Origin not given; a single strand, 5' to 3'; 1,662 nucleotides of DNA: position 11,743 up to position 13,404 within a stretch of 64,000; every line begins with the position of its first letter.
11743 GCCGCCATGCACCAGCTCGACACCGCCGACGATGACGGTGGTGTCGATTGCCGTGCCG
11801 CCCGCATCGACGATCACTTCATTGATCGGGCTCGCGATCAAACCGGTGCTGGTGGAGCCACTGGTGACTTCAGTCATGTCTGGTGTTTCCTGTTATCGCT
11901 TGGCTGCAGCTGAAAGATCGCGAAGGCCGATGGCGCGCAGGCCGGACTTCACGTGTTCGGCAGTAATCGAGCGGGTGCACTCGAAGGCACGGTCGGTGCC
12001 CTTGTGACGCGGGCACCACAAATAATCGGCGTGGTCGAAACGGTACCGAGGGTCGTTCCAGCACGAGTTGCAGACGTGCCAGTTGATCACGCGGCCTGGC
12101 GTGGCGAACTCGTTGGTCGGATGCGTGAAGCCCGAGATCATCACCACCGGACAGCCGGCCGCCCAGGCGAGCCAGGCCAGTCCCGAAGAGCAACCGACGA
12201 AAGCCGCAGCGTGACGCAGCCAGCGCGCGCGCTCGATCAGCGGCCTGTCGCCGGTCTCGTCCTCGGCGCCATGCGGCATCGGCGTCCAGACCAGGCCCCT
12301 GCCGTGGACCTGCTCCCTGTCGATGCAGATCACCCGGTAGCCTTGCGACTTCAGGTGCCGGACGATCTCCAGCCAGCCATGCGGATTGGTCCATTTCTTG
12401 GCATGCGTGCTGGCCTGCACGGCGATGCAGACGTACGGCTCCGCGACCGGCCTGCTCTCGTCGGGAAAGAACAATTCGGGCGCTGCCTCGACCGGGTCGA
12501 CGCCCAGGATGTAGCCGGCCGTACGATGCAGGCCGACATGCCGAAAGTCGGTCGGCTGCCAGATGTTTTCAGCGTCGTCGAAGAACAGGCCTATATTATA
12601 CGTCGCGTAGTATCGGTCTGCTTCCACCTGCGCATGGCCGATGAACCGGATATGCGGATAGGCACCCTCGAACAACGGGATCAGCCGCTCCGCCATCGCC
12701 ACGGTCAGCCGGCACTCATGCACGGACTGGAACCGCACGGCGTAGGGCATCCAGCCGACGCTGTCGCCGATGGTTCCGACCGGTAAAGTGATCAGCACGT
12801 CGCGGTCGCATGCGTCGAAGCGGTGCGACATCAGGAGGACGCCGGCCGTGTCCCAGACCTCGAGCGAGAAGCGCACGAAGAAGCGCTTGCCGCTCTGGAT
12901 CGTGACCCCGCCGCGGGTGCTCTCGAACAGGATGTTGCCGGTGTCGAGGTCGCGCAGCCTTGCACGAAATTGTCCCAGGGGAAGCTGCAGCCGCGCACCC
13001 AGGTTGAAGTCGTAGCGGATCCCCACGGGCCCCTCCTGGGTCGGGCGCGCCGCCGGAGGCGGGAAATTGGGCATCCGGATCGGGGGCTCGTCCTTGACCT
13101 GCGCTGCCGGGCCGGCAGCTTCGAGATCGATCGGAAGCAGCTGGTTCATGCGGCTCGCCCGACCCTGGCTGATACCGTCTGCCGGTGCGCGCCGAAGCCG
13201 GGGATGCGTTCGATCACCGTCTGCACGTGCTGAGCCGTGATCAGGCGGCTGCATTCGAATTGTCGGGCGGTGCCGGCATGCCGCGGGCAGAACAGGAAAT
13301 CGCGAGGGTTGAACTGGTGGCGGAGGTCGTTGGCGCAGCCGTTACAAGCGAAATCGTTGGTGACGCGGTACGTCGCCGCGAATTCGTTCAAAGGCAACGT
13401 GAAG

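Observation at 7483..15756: Candidate new protein-glycosylation system: two BAHT heptosyltransferases, a Hint-domain AIDA-repeat substrate and a divergent regulator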

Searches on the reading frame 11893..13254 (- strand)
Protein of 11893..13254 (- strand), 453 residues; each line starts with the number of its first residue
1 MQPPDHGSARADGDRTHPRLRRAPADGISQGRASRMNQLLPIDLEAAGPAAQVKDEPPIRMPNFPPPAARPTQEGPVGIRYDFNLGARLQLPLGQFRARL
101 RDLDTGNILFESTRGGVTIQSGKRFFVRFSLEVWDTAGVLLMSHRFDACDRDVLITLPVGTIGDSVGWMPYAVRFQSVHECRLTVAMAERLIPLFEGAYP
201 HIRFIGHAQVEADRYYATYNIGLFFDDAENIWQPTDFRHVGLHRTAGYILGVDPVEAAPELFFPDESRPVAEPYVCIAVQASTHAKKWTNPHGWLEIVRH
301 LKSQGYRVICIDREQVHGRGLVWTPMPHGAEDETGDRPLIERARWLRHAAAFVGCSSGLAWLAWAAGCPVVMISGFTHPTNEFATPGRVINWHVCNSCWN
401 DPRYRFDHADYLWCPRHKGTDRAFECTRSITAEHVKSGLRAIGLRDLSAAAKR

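Call 7: search_protein_families(library=pfam, proteins=[window:11893-13254:-], max_evalue=0.01)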
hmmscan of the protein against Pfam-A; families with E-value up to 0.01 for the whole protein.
window:11893-13254:- (453 aa): 2 families
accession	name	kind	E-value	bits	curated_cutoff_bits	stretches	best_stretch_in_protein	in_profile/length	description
PF21129.3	TibC_1st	-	1.2e-22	80.2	27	1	75-135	1-61/63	Glycosyltransferase TibC, N-terminal domain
PF01075.23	Glyco_transf_9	-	2.7e-07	30.6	22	1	270-380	103-215/247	Glycosyltransferase family 9 (heptosyltransferase)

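Call 8: search_protein_families(library=ncbifam, proteins=[window:11893-13254:-], max_evalue=0.01)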
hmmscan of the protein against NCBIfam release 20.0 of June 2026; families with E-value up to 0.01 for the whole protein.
window:11893-13254:- (453 aa): 2 families
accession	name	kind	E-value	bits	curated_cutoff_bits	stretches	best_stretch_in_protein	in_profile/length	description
TIGR04414.1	hepto_Aah_TibC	equivalog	1.8e-178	593.2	200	1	69-440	2-372/374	autotransporter strand-loop-strand O-heptosyltransferase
TIGR02193.1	heptsyl_trn_I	equivalog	2.9e-06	26.7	185.3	1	268-381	179-288/320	lipopolysaccharide heptosyltransferase I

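Call 22: search_solved_structures(query=window:11893-13149:-, show_alignments=1)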
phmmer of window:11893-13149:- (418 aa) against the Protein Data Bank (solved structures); distinct sequences matched with E-value up to 0.001: 2.
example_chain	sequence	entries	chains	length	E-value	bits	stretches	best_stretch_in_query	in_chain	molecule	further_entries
4rap_A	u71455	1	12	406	1.5e-123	416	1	29-402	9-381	Glycosyltransferase TibC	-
4rb4_K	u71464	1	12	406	5.2e-122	410.9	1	29-402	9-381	Glycosyltransferase tibC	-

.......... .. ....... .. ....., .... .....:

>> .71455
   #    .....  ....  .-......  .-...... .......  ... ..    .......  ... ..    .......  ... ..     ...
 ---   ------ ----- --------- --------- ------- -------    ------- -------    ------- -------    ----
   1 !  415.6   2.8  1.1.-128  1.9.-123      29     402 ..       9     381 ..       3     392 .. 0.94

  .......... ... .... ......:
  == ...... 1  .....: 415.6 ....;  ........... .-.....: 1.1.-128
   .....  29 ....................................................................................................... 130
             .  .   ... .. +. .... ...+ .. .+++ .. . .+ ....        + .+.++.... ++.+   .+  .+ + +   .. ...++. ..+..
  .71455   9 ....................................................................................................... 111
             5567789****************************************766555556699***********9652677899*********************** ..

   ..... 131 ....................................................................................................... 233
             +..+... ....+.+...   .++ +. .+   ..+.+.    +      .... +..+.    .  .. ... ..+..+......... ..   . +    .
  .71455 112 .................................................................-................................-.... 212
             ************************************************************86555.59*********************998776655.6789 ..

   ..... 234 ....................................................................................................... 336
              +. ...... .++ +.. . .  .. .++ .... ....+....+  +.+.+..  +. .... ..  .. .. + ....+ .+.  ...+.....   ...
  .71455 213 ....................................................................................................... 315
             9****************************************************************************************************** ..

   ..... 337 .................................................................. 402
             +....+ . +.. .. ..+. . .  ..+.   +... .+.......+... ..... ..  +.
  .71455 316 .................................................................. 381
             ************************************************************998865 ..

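Call 25: find_related_loci(query=A1, collection=genome_contigs, flank=10000)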
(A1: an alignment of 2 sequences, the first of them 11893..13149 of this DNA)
Query A1 (418 aa) in genome_contigs; peptide patterns used: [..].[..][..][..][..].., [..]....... (x = any residue, [..] = any of these).
335 stretches matched a pattern; 253 encode a relative of the query (tblastn E <= 1e-3); the best 80 are kept; 80 distinct loci.
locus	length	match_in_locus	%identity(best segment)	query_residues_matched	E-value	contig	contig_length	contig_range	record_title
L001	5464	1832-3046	73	5-410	0e+0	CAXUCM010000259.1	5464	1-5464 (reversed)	MAG TPA_asm: uncultured Acetobacteraceae bacterium isolate public_SRR14722162_metawrap_bin.1 genome assembly, contig: pu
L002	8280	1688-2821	75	33-410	0e+0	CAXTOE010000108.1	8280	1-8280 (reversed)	MAG TPA_asm: uncultured Acetobacteraceae bacterium isolate public_SRR14722177_metawrap_bin.1 genome assembly, contig: pu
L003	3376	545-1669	76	37-411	0e+0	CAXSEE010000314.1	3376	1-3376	MAG: uncultured Acetobacteraceae bacterium isolate private_VT15_metawrap_bin.1 genome assembly, contig: private_VT15_met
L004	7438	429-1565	74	37-415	0e+0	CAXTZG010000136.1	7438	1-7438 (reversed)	MAG TPA_asm: uncultured Acetobacteraceae bacterium isolate public_SRR7232211_metawrap_bin.1 genome assembly, contig: pub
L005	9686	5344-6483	68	27-407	8e-179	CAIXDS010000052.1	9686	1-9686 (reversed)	MAG: uncultured Acetobacteraceae bacterium isolate B12_bin-0097 genome assembly, contig: bin-0097:052/410, whole genome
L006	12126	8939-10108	68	29-407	4e-177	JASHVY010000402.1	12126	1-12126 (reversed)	MAG: Acetobacteraceae bacterium isolate JOPF217 JOPF_AWAY_contig_934105, whole genome shotgun sequence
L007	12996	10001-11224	67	16-412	2e-176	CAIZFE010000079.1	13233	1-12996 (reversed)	MAG: uncultured Rhodopila sp. isolate AlinenLipids_bin-6082 genome assembly, contig: bin-6082:079/115, whole genome shot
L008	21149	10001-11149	67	23-407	4e-175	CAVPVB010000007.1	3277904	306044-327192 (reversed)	MAG: uncultured Alphaproteobacteria bacterium isolate MFD00082.bin.1.22 genome assembly, contig: contig_3253, whole geno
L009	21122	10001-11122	67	33-407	6e-174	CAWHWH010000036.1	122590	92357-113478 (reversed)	MAG: uncultured proteobacterium isolate MFD06714.bin.1.140 genome assembly, contig: contig_29636, whole genome shotgun s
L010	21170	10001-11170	67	29-407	5e-174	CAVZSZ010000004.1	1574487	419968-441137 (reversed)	MAG: uncultured proteobacterium isolate MFD09495.bin.2.84 genome assembly, contig: contig_1613, whole genome shotgun seq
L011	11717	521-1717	64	6-407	1e-173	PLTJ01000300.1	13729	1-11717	MAG: Acetobacteraceae bacterium isolate bog_930 73.20120700_S1D.208_contig_13591, whole genome shotgun sequence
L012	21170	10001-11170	67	29-407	2e-173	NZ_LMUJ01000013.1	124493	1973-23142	Acidisphaera sp. S103 NODE_19_length_124397_cov_8.479738, whole genome shotgun sequence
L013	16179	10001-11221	64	10-407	5e-173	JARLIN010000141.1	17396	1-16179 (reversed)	MAG: Rhodopila sp. isolate MAG_BA151 MetaBAT2_Bin_151_sub_Anoxic_k141_563564, whole genome shotgun sequence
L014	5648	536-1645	66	37-407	4e-175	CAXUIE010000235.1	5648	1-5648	MAG TPA_asm: uncultured Acidisphaera sp. isolate public_SRR14722078_metawrap_bin.6 genome assembly, contig: public_SRR14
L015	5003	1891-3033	65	38-417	7e-176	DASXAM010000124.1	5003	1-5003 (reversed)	MAG TPA_asm: Stellaceae bacterium isolate SMAG_U3766 k141_2673103, whole genome shotgun sequence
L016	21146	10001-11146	68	37-418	3e-172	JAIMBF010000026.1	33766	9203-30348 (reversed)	MAG: Terriglobia bacterium isolate HOT.MB2.42 NODE_1194_length_33766_cov_459.943602, whole genome shotgun sequence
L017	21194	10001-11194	66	23-407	3e-172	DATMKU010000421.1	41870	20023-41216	MAG TPA_asm: Stellaceae bacterium isolate SMAG_U12779 k141_3001334, whole genome shotgun sequence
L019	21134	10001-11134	66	29-407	1e-171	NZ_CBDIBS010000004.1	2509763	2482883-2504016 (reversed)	MAG: Rhodopila sp. isolate 3dbe2cc0-1a3a-462c-8aca-bba5448ce367 contig_4, whole genome shotgun sequence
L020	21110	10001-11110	65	37-407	7e-172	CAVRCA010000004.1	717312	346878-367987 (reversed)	MAG: uncultured Alphaproteobacteria bacterium isolate MFD09603.bin.2.306 genome assembly, contig: contig_33163, whole ge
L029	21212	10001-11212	61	8-407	4e-169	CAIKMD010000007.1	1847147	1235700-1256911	MAG: uncultured Rhodospirillales bacterium isolate Umea3_bin-2224 genome assembly, contig: bin-2224:07/11, whole genome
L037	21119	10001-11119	64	34-407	6e-168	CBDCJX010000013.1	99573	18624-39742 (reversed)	MAG: Acetobacteraceae bacterium isolate 59ae19c5-08b7-4401-9985-2d92c17870d3 genome assembly, contig: contig_13, whole g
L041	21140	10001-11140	63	29-407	9e-167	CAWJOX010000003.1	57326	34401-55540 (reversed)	MAG: uncultured Alphaproteobacteria bacterium isolate MFD04434.bin.1.171 genome assembly, contig: contig_21991, whole ge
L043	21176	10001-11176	61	27-418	1e-166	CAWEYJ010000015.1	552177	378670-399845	MAG: uncultured proteobacterium isolate MFD05512.bin.1.147 genome assembly, contig: contig_43749, whole genome shotgun s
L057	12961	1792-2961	62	29-407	7e-165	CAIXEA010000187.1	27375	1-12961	MAG: uncultured Acetobacteraceae bacterium isolate Umea2p1_bin-0969 genome assembly, contig: bin-0969:187/241, whole gen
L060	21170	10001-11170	60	25-407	2e-164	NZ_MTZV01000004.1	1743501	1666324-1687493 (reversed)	Paraburkholderia acidicola strain ATCC 31363 004_length_1743501_cov_163.722, whole genome shotgun sequence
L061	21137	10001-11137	61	29-400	5e-164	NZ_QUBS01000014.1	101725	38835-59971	Trinickia diaoshuihuensis strain NEAU-SY24 scaffold10, whole genome shotgun sequence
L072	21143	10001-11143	63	37-407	2e-163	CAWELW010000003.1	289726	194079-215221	MAG: uncultured Alphaproteobacteria bacterium isolate MFD05580.bin.1.53 genome assembly, contig: contig_22553, whole gen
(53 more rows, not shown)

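Call 41: search_protein_families(library=pfam, proteins=[L009:16291-17790:+, L016:15422-16921:+, L017:14199-15698:+, L019:15223-16722:+, L020:14292-15791:+, L037:15184-16683:+, L043:13037-14536:+, L060:14757-16256:+, L061:14681-16180:+, L072:16783-18282:+], max_evalue=0.01)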
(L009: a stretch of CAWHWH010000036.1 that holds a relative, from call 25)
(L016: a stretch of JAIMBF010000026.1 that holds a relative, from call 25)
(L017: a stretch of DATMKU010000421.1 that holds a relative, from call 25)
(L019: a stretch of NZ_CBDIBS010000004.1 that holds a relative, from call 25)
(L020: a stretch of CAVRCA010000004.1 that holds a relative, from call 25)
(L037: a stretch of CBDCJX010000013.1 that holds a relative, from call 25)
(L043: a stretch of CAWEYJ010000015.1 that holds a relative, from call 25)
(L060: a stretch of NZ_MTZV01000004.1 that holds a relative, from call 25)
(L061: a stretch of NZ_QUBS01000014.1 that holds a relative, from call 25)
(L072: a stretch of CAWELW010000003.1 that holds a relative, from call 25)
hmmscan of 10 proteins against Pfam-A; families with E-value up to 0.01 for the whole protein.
L009:16291-17790:+ (500 aa): 1 family
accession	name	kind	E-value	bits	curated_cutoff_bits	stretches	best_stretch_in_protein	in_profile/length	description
PF16168.11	AIDA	-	1.1e-32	112.4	27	6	155-206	12-63/63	Adhesin of bacterial autotransporter system, probable stalk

L016:15422-16921:+ (500 aa): 1 family
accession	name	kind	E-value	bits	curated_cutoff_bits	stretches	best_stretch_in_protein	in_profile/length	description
PF16168.11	AIDA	-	6e-34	116.4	27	5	98-147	14-63/63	Adhesin of bacterial autotransporter system, probable stalk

L017:14199-15698:+ (500 aa): 2 families
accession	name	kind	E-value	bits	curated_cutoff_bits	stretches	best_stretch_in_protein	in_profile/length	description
PF00353.25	HemolysinCabind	-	8e-14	51.7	23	4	362-385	9-32/36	RTX calcium-binding nonapeptide repeat (4 copies)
PF12229.13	PG_binding_4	-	0.00073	20.1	22.1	0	111-139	74-101/117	Putative peptidoglycan binding domain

L019:15223-16722:+ (500 aa): 3 families
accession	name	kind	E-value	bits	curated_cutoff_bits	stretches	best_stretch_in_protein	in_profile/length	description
PF13946.11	DUF4214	-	1e-37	128.4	23.2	3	424-493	1-71/72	Domain of unknown function (DUF4214)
PF17936.7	Big_6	-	6.5e-06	26.8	27.6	1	134-202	5-73/83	Bacterial Ig domain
PF19077.6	Big_13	-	0.00016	22.6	27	1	140-203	25-91/102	Bacterial Ig-like domain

L020:14292-15791:+ (500 aa): 3 families
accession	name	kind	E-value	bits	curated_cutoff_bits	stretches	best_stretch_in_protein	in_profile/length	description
PF19077.6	Big_13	-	1.4e-45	154.4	27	3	260-346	8-99/102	Bacterial Ig-like domain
PF17936.7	Big_6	-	1.5e-09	38.4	27.6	3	183-243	16-77/83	Bacterial Ig domain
PF16640.11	Big_3_5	-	4e-05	24.5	35.5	1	265-342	5-82/88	Bacterial Ig-like domain (group 3)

L037:15184-16683:+ (500 aa): 2 families
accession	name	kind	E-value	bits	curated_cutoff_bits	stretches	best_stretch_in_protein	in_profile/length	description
PF19077.6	Big_13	-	8.4e-10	39.5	27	1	23-94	27-100/102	Bacterial Ig-like domain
PF00353.25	HemolysinCabind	-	9.3e-06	26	23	2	204-219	14-29/36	RTX calcium-binding nonapeptide repeat (4 copies)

L043:13037-14536:+ (500 aa): 1 family
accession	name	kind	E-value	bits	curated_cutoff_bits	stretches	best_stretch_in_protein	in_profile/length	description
PF16168.11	AIDA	-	9.2e-19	67.7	27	5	68-103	19-56/63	Adhesin of bacterial autotransporter system, probable stalk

L060:14757-16256:+ (500 aa): 1 family
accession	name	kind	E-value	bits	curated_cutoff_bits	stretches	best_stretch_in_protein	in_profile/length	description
PF03797.25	Autotransporter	-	1.9e-43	149.5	26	1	231-478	1-255/255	Autotransporter beta-domain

L061:14681-16180:+ (500 aa): 2 families
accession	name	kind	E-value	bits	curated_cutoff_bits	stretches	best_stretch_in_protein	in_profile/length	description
PF03797.25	Autotransporter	-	2.1e-31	110.1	26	1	236-478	5-254/255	Autotransporter beta-domain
PF12951.13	PATR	-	5.6e-06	26.7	27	1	1-26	6-30/30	Passenger-associated-transport-repeat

L072:16783-18282:+ (500 aa): 1 family
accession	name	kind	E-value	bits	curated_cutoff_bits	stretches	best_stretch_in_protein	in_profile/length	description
PF16168.11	AIDA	-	1e-20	74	27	4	208-255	14-63/63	Adhesin of bacterial autotransporter system, probable stalk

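Call 56: search_protein_families(library=pfam, proteins=[L057:9607-10503:+, L010:20278-21168:+, L029:8930-9757:+, L041:18207-19061:+, L004:3795-5816:+], max_evalue=0.01)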
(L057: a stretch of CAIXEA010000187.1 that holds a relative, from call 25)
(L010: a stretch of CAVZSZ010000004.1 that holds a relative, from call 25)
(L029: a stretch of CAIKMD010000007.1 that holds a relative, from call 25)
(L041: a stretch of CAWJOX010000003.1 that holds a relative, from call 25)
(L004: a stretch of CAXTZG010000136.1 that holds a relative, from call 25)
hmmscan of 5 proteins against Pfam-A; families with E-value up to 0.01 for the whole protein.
L057:9607-10503:+ (299 aa): 2 families
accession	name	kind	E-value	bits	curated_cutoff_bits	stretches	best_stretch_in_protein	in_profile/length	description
PF13469.12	Sulfotransfer_3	-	3.4e-32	112.9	27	1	26-231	2-213/216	Sulfotransferase family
PF00685.33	Sulfotransfer_1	-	2.1e-22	80.2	22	1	26-282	4-241/255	Sulfotransferase domain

L010:20278-21168:+ (297 aa): 2 families
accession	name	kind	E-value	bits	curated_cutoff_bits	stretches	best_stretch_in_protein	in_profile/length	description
PF13469.12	Sulfotransfer_3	-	4.5e-30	106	27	1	35-240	2-213/216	Sulfotransferase family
PF00685.33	Sulfotransfer_1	-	7e-23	81.8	22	1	36-293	5-243/255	Sulfotransferase domain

L029:8930-9757:+ (276 aa): 2 families
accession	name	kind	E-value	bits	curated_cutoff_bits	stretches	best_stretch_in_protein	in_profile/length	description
PF05050.19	Methyltransf_21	-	1.9e-20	74.1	22.7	1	85-251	1-172/173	Methyltransferase FkbM domain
PF05575.17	V_cholerae_RfbT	-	0.00048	20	27.9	1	82-225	82-217/286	Vibrio cholerae RfbT protein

L041:18207-19061:+ (285 aa): 1 family
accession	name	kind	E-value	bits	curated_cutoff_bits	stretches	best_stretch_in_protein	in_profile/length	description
PF05050.19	Methyltransf_21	-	6e-18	66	22.7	1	89-254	1-171/173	Methyltransferase FkbM domain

L004:3795-5816:+ (674 aa): 2 families
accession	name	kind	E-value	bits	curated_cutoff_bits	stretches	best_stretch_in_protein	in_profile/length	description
PF21129.3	TibC_1st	-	3.6e-22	78.6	27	1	32-96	1-63/63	Glycosyltransferase TibC, N-terminal domain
PF01075.23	Glyco_transf_9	-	4.1e-07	30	22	1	228-338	103-215/247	Glycosyltransferase family 9 (heptosyltransferase)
